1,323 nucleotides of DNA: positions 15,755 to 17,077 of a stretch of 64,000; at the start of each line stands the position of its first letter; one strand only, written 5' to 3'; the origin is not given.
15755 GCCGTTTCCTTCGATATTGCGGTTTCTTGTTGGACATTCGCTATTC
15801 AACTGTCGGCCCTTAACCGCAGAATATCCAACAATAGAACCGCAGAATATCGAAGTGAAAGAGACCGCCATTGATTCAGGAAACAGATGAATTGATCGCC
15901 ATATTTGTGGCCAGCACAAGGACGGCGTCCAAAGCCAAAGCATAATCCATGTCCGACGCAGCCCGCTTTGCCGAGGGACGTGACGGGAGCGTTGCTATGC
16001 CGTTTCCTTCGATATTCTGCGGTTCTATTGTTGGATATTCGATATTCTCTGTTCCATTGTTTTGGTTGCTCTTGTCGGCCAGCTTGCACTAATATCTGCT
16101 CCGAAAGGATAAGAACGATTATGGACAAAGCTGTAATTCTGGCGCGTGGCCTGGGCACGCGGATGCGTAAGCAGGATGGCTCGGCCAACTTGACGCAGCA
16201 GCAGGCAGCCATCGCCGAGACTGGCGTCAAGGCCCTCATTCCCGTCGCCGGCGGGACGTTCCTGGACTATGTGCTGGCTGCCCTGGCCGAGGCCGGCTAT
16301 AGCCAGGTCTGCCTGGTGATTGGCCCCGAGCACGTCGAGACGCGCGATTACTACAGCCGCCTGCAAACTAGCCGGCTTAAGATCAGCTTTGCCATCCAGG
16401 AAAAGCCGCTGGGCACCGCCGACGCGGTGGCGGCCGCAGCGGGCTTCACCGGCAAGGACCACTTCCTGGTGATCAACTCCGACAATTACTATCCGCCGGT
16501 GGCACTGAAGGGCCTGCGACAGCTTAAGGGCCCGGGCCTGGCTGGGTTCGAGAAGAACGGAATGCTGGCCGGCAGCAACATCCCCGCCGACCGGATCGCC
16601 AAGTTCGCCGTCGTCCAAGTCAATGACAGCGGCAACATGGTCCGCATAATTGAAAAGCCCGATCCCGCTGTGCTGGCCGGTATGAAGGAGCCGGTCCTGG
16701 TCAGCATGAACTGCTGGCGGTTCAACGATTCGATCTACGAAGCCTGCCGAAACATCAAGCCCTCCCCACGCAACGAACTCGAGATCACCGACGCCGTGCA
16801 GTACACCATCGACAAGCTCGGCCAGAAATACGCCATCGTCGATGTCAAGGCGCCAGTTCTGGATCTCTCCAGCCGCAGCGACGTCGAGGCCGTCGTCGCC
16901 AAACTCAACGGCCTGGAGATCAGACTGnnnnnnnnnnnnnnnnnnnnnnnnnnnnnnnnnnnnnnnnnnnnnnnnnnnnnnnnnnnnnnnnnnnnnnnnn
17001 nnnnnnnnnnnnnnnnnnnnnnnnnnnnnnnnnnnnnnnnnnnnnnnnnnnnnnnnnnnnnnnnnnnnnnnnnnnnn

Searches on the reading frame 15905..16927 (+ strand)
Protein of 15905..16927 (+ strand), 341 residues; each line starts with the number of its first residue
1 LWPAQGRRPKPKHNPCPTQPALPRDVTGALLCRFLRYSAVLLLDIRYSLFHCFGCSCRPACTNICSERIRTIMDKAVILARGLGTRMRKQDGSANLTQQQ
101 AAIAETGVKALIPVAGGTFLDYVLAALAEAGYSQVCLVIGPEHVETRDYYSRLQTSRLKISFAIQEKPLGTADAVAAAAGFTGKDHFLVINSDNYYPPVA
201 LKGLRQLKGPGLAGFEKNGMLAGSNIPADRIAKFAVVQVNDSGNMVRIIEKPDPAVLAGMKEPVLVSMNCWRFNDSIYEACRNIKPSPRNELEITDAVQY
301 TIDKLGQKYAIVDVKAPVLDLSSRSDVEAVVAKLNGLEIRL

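Call 46: search_protein_families(library=pfam, proteins=[window:15905-16927:+], max_evalue=0.0001)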
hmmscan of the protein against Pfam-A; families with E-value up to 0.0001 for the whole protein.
window:15905-16927:+ (341 aa): 2 families
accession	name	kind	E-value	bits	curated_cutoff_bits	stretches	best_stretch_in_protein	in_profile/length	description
PF00483.29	NTP_transferase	-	4.3e-21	76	21.2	1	75-312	1-220/245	Nucleotidyl transferase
PF12804.13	NTP_transf_3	-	1.7e-09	38.5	27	1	76-199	1-102/160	MobA-like NTP transferase domain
